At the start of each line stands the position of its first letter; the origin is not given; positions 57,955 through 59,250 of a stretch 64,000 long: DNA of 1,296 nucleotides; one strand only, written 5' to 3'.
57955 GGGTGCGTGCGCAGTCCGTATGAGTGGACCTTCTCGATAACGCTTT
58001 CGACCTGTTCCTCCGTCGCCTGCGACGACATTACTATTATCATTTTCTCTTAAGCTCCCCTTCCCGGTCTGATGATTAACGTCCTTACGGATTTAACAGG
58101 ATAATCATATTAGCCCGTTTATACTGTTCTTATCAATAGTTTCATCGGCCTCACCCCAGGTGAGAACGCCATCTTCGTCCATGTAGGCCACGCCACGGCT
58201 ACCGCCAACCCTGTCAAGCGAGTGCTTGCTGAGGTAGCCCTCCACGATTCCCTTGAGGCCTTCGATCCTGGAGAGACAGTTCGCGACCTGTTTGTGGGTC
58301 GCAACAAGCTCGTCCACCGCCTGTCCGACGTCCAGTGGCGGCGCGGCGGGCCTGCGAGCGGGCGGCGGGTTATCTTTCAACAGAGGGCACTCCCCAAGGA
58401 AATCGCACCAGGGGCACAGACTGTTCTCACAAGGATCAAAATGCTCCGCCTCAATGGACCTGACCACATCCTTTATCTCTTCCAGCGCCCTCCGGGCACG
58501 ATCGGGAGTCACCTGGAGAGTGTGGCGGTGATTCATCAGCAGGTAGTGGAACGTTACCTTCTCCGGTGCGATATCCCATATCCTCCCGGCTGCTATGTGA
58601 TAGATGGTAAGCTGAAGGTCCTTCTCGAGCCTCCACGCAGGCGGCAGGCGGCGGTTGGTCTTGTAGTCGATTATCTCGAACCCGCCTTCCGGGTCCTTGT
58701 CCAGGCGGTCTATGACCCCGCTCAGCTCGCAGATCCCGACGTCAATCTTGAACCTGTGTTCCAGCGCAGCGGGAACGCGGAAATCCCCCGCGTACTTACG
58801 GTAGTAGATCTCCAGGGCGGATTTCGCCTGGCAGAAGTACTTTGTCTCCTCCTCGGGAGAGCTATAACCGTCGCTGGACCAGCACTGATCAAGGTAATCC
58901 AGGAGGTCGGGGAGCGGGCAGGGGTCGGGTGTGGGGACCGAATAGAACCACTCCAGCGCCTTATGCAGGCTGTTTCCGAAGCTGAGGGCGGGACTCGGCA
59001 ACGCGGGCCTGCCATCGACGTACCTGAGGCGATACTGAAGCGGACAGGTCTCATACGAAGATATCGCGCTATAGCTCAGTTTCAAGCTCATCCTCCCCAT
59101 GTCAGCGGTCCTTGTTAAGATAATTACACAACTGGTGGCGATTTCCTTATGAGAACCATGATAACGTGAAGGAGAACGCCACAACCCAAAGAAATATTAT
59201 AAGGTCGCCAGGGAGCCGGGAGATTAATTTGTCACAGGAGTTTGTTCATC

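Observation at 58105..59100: Stand-alone Cas4-like Fe-S PD-(D/E)XK nuclease with a unique C-terminal extension, apparently co-operonic with the DAHPS paralog and adjacent to dnaE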

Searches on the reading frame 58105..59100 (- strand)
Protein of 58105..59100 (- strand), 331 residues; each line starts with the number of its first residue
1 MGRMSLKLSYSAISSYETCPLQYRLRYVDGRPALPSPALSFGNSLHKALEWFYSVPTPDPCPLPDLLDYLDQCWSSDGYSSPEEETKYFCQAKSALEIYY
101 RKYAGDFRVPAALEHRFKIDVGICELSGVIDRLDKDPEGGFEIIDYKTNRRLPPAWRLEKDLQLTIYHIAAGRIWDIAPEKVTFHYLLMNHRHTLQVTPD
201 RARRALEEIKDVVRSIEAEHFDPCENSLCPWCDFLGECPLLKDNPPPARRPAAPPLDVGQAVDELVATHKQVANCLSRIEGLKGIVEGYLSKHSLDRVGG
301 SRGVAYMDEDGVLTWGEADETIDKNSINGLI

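Call 3: search_protein_families(library=pfam, proteins=[window:58105-59100:-], max_evalue=1)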
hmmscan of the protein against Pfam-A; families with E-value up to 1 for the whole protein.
window:58105-59100:- (331 aa): 4 families
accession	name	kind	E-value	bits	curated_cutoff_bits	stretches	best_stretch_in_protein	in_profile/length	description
PF12705.13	PDDEXK_1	-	7.4e-38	131.3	22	1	7-239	1-247/247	PD-(D/E)XK nuclease superfamily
PF01930.23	Cas_Cas4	-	0.0032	18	22.7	1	127-238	53-158/160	Domain of unknown function DUF83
PF24091.1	DUF7376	-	0.0068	16.6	27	1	254-304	88-138/219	Family of unknown function (DUF7376)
PF23793.1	LysC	-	0.16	12.4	27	1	249-285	29-65/69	Rz1-like lysis system protein LysC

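Call 4: search_protein_families(library=ncbifam, proteins=[window:58105-59100:-], max_evalue=1)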
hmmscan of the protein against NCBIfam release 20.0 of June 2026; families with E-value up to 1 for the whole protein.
window:58105-59100:- (331 aa): 4 families
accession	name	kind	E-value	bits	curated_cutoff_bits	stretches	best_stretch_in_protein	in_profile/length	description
TIGR00372.1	cas4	equivalog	5.9e-08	32.7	65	1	113-239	55-179/180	CRISPR-associated protein Cas4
TIGR03623.1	TIGR03623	subfamily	1.4e-06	26.8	299.6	1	106-171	718-784/876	probable DNA repair protein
TIGR02786.1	addB_alphas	equivalog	0.00016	19.9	486.5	1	124-185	879-943/1024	double-strand break repair protein AddB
TIGR02784.1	addA_alphas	equivalog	0.006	14.9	860.75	1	111-168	1052-1111/1138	double-strand break repair helicase AddA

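Call 5: search_protein_families(library=padloc, proteins=[window:58105-59100:-], max_evalue=1)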
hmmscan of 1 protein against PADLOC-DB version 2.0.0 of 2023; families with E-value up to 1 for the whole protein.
window:58105-59100:- (331 aa): 8 families
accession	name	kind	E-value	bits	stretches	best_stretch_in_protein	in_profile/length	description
PDLC01447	Cas4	-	1.2e-09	36.8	1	6-238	3-157/161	"CAS-I,CAS-II,CAS-III,CAS-IV,CAS-V,CAS-VI; acquisition_associated"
PDLC00943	Cas4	-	1.6e-08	32.7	1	113-239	55-179/180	CRISPR-associated protein Cas4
PDLC01250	Cas4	-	4.9e-08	31.4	1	115-238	51-167/168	"CAS-I,CAS-II,CAS-III,CAS-IV,CAS-V,CAS-VI; acquisition_associated"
PDLC01773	Cas4c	-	0.00012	19.6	1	123-238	83-193/229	-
PDLC01611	Cas4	-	0.00015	20.1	1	123-238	53-156/158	"CAS-I,CAS-II,CAS-III,CAS-IV,CAS-V,CAS-VI; acquisition_associated"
PDLC00944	Cas4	-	0.0019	16.4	1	126-238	66-176/177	Cas4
PDLC02083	Cas4_II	-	0.0025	16.3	1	113-238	60-183/186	-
PDLC00059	DruK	-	0.015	12.5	1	126-233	126-229/326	PD-(D/E)XK nuclease superfamily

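Call 7: find_homologous_proteins(query=window:58105-59100:-, max_evalue=0.001)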
Query window:58105-59100:- (331 aa): 509 proteins with E <= 0.001 among 6741 candidates; the best 120 are listed.
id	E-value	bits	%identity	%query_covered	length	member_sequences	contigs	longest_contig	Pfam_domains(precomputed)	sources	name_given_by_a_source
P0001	1.2e-212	724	96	97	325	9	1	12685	PF12705.14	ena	-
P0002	9.5e-182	622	82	95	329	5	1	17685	PF12705.14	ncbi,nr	ncbi:MAG: PD-(D/E)XK nuclease family protein [Actinobacteria bacterium]|nr:PD-(D/E)XK nuclease famil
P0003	2.0e-156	539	70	95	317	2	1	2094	PF01930.24,PF12705.14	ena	-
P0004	1.4e-137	477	62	95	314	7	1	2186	PF12705.14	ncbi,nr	ncbi:MAG: PD-(D/E)XK nuclease family protein [Actinobacteria bacterium]|nr:PD-(D/E)XK nuclease famil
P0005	4.1e-137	475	65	95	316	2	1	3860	PF01930.24,PF12705.14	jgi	-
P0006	4.9e-137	475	63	95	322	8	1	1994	PF12705.14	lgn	-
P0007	7.8e-136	471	63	96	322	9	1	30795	PF12705.14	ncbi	-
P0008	1.6e-135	470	63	95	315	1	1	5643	PF12705.14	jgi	jgi:RecB family exonuclease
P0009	5.1e-135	468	63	96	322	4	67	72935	PF12705.14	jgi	jgi:RecB family exonuclease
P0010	7.2e-135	468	62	95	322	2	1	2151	PF12705.14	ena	-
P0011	1.9e-134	467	63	95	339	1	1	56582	PF12705.14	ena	-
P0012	2.1e-134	466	61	96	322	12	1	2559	PF12705.14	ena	-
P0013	3.0e-134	466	62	95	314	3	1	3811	PF01930.24,PF12705.14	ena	-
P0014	3.0e-134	466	62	95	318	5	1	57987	PF12705.14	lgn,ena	-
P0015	1.7e-133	463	63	96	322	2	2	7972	PF12705.14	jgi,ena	-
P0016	3.1e-133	462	64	95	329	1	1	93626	PF12705.14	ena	-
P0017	3.9e-133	462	63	95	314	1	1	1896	PF12705.14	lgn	-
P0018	8.1e-133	461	59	95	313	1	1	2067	PF01930.24,PF12705.14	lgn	-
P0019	1.0e-132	461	62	95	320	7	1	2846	PF12705.14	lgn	-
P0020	1.1e-132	461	61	95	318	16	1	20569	PF12705.14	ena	-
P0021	1.3e-132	460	61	95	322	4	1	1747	PF12705.14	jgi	-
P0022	1.4e-132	460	63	95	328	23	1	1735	PF12705.14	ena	-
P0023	2.0e-131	457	61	96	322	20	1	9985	PF12705.14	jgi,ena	-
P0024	2.4e-131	456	60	95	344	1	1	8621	PF12705.14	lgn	-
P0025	5.4e-131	455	61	95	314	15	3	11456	PF01930.24,PF12705.14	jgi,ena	-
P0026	1.0e-130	454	61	95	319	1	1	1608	PF12705.14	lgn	-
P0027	3.2e-130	453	62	95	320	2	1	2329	PF12705.14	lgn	-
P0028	9.7e-130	451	60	94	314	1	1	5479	PF01930.24,PF12705.14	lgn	-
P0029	1.6e-129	450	61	94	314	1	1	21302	PF12705.14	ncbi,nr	ncbi:MAG: PD-(D/E)XK nuclease family protein [Actinobacteria bacterium]|nr:PD-(D/E)XK nuclease famil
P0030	2.2e-129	450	61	94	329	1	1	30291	PF12705.14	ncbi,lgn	-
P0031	2.6e-129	450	59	95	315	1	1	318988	PF01930.24,PF12705.14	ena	-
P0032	2.8e-129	449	59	95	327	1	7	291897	PF12705.14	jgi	jgi:RecB family exonuclease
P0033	2.9e-129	449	61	95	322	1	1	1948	PF12705.14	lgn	-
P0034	5.9e-129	448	60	96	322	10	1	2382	PF12705.14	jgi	jgi:RecB family exonuclease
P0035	7.2e-129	448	59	95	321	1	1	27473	PF01930.24,PF12705.14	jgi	jgi:RecB family exonuclease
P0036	8.2e-129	448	60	96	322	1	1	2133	PF12705.14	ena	-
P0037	1.2e-128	447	60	98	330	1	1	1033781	PF12705.14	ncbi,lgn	-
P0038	3.1e-128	446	60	94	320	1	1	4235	PF12705.14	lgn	-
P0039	3.5e-128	446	61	94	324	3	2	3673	PF12705.14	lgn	-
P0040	1.1e-127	444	61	95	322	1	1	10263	PF12705.14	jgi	jgi:RecB family exonuclease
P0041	1.8e-127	444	59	94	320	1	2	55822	PF12705.14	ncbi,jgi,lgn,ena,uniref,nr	ncbi:MAG: hypothetical protein CVT63_03755 [Candidatus Anoxymicrobium japonicum]|uniref:PD-(D/E)XK e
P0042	2.1e-127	443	61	95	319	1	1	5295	PF12705.14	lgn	-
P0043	5.3e-127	442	61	94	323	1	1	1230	PF12705.14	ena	-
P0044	5.6e-127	442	59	96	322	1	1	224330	PF12705.14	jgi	jgi:putative RecB family exonuclease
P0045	4.8e-126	439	59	95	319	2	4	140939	PF01930.24,PF12705.14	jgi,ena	-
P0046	5.9e-126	439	58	95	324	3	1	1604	PF12705.14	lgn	-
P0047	4.1e-125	436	59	94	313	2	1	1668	PF01930.24,PF12705.14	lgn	-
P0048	8.7e-125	435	60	95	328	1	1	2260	PF12705.14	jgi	jgi:DNA helicase-2/ATP-dependent DNA helicase PcrA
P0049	4.0e-124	433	57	96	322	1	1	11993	PF12705.14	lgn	-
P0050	2.9e-123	430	61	95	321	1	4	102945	PF12705.14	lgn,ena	-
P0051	8.9e-123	428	59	94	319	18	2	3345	PF12705.14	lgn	-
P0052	9.2e-123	428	60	94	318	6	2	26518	PF12705.14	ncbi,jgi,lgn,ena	ncbi:MAG TPA: PD-(D/E)XK nuclease family protein [Candidatus Anoxymicrobiaceae bacterium]|jgi:RecB f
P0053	2.0e-122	427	58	95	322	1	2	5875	PF12705.14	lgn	-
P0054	3.1e-122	426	58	96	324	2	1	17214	PF01930.24,PF12705.14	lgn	-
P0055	3.9e-122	426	60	92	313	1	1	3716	PF01930.24,PF12705.14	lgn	-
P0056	1.1e-121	424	56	98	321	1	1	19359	PF12705.14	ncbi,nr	ncbi:MAG: PD-(D/E)XK nuclease family protein [Actinomycetota bacterium]|nr:PD-(D/E)XK nuclease famil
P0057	2.3e-121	423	56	96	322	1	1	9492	PF12705.14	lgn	-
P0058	3.3e-120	420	63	86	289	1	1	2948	PF12705.14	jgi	jgi:RecB family exonuclease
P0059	1.9e-119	417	56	95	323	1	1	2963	PF12705.14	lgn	-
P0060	1.8e-118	414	57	95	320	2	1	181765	PF01930.24,PF12705.14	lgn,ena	-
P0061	3.7e-117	410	55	95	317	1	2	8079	PF12705.14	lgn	-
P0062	3.8e-117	410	57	95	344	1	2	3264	PF12705.14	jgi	-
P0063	1.8e-116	407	58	95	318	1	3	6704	PF12705.14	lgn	-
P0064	6.3e-112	392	52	98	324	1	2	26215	PF12705.14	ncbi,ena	-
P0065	9.8e-112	392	54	95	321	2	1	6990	PF12705.14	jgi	jgi:DNA helicase-2/ATP-dependent DNA helicase PcrA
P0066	4.1e-111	390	54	93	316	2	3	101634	PF12705.14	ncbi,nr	ncbi:MAG: PD-(D/E)XK nuclease family protein [Actinobacteria bacterium]|nr:PD-(D/E)XK nuclease famil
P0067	4.4e-111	390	54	92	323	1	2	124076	PF12705.14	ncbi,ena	-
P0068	5.7e-107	376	53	93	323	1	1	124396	PF12705.14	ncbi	ncbi:MAG: PD-(D/E)XK nuclease family protein [Actinomycetota bacterium]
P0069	1.6e-99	352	49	94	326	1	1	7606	PF12705.14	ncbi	-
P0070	1.5e-98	348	48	93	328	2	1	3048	PF12705.14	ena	-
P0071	2.7e-98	348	47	95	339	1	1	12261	PF01930.24,PF12705.14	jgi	jgi:CRISPR/Cas system-associated exonuclease Cas4 (RecB family)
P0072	1.5e-96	342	48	93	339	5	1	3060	PF01930.24,PF12705.14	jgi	jgi:RecB family exonuclease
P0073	1.2e-95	339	48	92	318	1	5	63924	PF01930.24,PF12705.14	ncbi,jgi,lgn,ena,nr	ncbi:MAG: PD-(D/E)XK nuclease family protein [Planctomycetes bacterium]|nr:PD-(D/E)XK nuclease famil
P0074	2.1e-95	338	49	92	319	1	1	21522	PF12705.14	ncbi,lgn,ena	-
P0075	1.2e-89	319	46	92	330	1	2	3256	PF12705.14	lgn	-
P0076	2.5e-82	295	38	72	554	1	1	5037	PF01930.24,PF12705.14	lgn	-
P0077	9.7e-81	290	46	92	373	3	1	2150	PF12705.14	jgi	-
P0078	6.5e-80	287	45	91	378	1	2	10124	PF12705.14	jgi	jgi:RecB family exonuclease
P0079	8.9e-80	287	45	94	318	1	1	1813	PF01930.24,PF12705.14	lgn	-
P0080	8.0e-79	284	42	99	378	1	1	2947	PF12705.14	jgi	jgi:putative RecB family exonuclease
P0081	2.6e-78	282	45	91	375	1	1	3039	PF12705.14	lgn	-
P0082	1.0e-77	280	45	91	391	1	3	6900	PF12705.14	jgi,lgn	jgi:RecB family exonuclease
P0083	1.3e-77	280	45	91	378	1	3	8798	PF12705.14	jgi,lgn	jgi:putative RecB family exonuclease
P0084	1.3e-77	280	45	91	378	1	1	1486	PF12705.14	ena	-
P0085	1.6e-77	279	45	91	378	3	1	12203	PF12705.14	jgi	jgi:RecB family exonuclease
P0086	1.7e-77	279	45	91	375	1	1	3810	PF01930.24,PF12705.14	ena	-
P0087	2.1e-77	279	44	91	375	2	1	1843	PF12705.14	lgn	-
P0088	2.4e-77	279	44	91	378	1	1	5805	PF12705.14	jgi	-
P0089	2.5e-77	279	44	91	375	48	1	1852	PF01930.24,PF12705.14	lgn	-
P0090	3.3e-77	278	44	91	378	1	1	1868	PF12705.14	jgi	jgi:putative RecB family exonuclease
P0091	3.9e-77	278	45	91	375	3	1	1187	PF12705.14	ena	-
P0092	4.2e-77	278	45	91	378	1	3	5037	PF12705.14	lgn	-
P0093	4.3e-77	278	45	91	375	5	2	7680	PF01930.24,PF12705.14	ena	-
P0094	5.8e-77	277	45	90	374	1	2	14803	PF12705.14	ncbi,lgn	ncbi:MAG: RecB family exonuclease [Actinomycetota bacterium]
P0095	7.2e-77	277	46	91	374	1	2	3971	PF12705.14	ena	-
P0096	1.1e-76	277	44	91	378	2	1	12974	PF12705.14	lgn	-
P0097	1.4e-76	276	44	91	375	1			PF01930.24,PF12705.14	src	-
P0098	1.8e-76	276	44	91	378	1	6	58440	PF12705.14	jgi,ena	-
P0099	1.9e-76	276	44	91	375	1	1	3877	PF01930.24,PF12705.14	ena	-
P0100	1.9e-76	276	44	90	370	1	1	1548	PF12705.14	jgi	jgi:putative RecB family exonuclease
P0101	2.9e-76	275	45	91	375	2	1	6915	PF01930.24,PF12705.14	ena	-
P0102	2.9e-76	275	45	91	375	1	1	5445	PF12705.14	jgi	-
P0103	3.0e-76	275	44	91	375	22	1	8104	PF01930.24,PF12705.14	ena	-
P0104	3.8e-76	275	44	91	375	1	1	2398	PF01930.24,PF12705.14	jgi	-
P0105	3.9e-76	275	44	89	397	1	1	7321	PF12705.14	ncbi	ncbi:MAG: PD-(D/E)XK nuclease family protein [Actinomycetota bacterium]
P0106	4.4e-76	275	44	91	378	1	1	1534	PF12705.14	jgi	-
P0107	4.6e-76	274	44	91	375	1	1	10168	PF12705.14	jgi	jgi:RecB family exonuclease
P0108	7.2e-76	274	45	91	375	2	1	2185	PF12705.14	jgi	-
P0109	7.7e-76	274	43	91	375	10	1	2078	PF01930.24,PF12705.14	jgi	jgi:putative RecB family exonuclease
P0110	9.4e-76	273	42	98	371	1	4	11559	PF12705.14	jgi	jgi:putative RecB family exonuclease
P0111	1.1e-75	273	45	91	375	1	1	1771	PF01930.24,PF12705.14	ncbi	-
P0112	1.3e-75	273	45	91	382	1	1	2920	PF12705.14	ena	-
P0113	1.4e-75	273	45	91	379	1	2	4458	PF12705.14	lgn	-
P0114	1.6e-75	273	44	91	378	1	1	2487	PF12705.14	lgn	-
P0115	1.7e-75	273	43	91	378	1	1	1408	PF12705.14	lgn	-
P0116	1.8e-75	273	44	91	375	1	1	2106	PF12705.14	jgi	jgi:putative RecB family exonuclease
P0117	1.8e-75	273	44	92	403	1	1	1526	PF01930.24,PF12705.14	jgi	-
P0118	2.1e-75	272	44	91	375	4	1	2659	PF12705.14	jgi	jgi:putative RecB family exonuclease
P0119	2.2e-75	272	44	91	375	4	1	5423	PF12705.14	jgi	jgi:putative RecB family exonuclease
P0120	2.7e-75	272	44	91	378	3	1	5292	PF12705.14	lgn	-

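Call 8: search_solved_structures(query=window:58105-59100:-, max_evalue=1, show_alignments=2)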
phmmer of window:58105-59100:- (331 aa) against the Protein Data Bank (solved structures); distinct sequences matched with E-value up to 1: 9.
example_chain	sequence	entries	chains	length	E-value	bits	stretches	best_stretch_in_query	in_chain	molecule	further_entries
7sjr_B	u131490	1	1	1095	0.022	17.3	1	99-190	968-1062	DNA helicase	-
6ppu_B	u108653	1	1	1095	0.022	17.3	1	99-190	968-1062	UvrD/REP helicase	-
6ppr_B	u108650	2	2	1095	0.28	13.6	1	99-190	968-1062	UvrD/REP helicase | DNA 3'-5' helicase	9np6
6ppu_A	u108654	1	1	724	0.53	12.7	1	126-241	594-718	ATP-dependent DNA helicase (UvrD/REP)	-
5zj6_A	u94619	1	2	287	0.56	12.7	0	34-99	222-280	Tyrosine-protein kinase HCK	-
9byj_A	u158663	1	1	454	0.91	12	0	34-100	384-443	Tyrosine-protein kinase HCK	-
1qcf_A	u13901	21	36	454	0.91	12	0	34-100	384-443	Tyrosine-protein kinase HCK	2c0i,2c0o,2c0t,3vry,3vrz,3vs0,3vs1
7sjr_A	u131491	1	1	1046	0.96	11.9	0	126-241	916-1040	DNA helicase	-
1ad5_A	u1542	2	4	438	0.98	11.9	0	34-100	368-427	HAEMATOPOETIC CELL KINASE HCK | HEMATOPOETIC CELL KINASE HCK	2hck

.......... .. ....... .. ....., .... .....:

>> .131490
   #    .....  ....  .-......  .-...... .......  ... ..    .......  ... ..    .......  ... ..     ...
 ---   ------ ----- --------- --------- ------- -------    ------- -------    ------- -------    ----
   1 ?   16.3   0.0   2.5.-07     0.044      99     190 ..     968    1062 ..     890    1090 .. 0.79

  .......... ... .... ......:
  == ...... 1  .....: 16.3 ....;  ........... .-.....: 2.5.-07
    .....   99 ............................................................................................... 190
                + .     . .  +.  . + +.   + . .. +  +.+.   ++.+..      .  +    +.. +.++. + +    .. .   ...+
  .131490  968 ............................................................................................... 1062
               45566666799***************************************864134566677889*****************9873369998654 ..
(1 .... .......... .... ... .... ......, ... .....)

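Call 10: find_related_loci(query=A1, collection=genome_contigs, flank=8000)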
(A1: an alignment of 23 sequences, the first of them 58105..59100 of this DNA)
Query A1 (331 aa) in genome_contigs; peptide patterns used: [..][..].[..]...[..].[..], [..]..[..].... (x = any residue, [..] = any of these).
600 stretches matched a pattern (row limit reached: there are more); 475 encode a relative of the query (tblastn E <= 1e-3); the best 80 are kept; 80 distinct loci.
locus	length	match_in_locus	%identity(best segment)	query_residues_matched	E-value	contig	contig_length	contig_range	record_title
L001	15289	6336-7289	63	6-319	3e-138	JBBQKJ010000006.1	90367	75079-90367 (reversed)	MAG: Candidatus Geothermincolia bacterium isolate Co_metawrap_610 Cmw_610_k141_9564826_length_90367_cov_13.9994, whole g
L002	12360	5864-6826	64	6-322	3e-136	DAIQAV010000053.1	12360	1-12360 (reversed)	MAG TPA_asm: Candidatus Anoxymicrobiaceae bacterium isolate CTOTU25327 NODE_1678_length_12360_cov_6.002032, whole genome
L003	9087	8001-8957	60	4-318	5e-133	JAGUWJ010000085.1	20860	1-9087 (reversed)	MAG: Actinomycetota bacterium isolate DeMMO5_5 c_000000021298, whole genome shotgun sequence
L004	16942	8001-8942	61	2-315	3e-131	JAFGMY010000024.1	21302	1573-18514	MAG: Actinomycetota bacterium isolate Zod_Metabat.502 k87_1521780, whole genome shotgun sequence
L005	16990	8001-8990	60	6-330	1e-130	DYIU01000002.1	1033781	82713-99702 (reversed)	MAG TPA_asm: Acidimicrobium ferrooxidans isolate FI88_64_18 Afr_mines_FI88_2_length_1033781_cov_7_187706, whole genome s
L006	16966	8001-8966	56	5-328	8e-127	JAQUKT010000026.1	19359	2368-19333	MAG: Actinomycetota bacterium isolate STD1_113 NODE_6403_length_19359_cov_3.022827_Sandtown_D1, whole genome shotgun seq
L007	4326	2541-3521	52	3-329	9e-118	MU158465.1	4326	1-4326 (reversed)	MAG: Candidatus Geohydrothermomicrobium daggyaiense isolate DG02.bin.164 genomic scaffold NODE_34317_length_4326_cov_0.8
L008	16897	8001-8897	46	6-309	3e-86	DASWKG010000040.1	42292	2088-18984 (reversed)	MAG TPA_asm: Actinomycetota bacterium isolate SMAG_U2916 k141_801736, whole genome shotgun sequence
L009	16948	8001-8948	59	5-315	5e-126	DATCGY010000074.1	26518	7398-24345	MAG TPA_asm: Candidatus Anoxymicrobiaceae bacterium isolate SMAG_U7819 k141_723594, whole genome shotgun sequence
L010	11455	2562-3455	45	3-304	6e-83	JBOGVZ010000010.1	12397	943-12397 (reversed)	MAG: Actinomycetota bacterium isolate M3-S_metawrap_bin.41 k127_470783, whole genome shotgun sequence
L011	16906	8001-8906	44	2-305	1e-81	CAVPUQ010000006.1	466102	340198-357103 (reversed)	MAG: uncultured Actinomycetes bacterium isolate MFD09964.bin.2.60 genome assembly, contig: contig_44970, whole genome sh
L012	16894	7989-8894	43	2-305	2e-80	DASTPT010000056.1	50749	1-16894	MAG TPA_asm: Actinomycetota bacterium isolate SMAG_U2204 k141_1201279, whole genome shotgun sequence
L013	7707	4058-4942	43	9-305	5e-79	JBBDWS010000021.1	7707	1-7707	MAG: Actinomycetota bacterium isolate LejiaD_69_26 Lejia_D_13605_length_7707_cov_16, whole genome shotgun sequence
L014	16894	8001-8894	44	6-305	9e-79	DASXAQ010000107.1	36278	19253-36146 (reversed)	MAG TPA_asm: Actinomycetota bacterium isolate SMAG_U3770 k141_1807321, whole genome shotgun sequence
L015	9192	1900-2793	43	6-305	1e-78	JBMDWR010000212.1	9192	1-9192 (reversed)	MAG: Actinomycetota bacterium isolate ContSoil0_1 ContSoil0_contig212, whole genome shotgun sequence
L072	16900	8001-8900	30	6-304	1e-46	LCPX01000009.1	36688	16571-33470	MAG: Candidatus Moranbacteria bacterium GW2011_GWE1_49_15 UY41_C0009, whole genome shotgun sequence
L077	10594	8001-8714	37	6-241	1e-44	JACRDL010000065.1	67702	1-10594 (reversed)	MAG: Elusimicrobia bacterium isolate NC_groundwater_1671_Pr3_B-0.1um_38_13 SR-2_scaffold_141_2207377, whole genome shotg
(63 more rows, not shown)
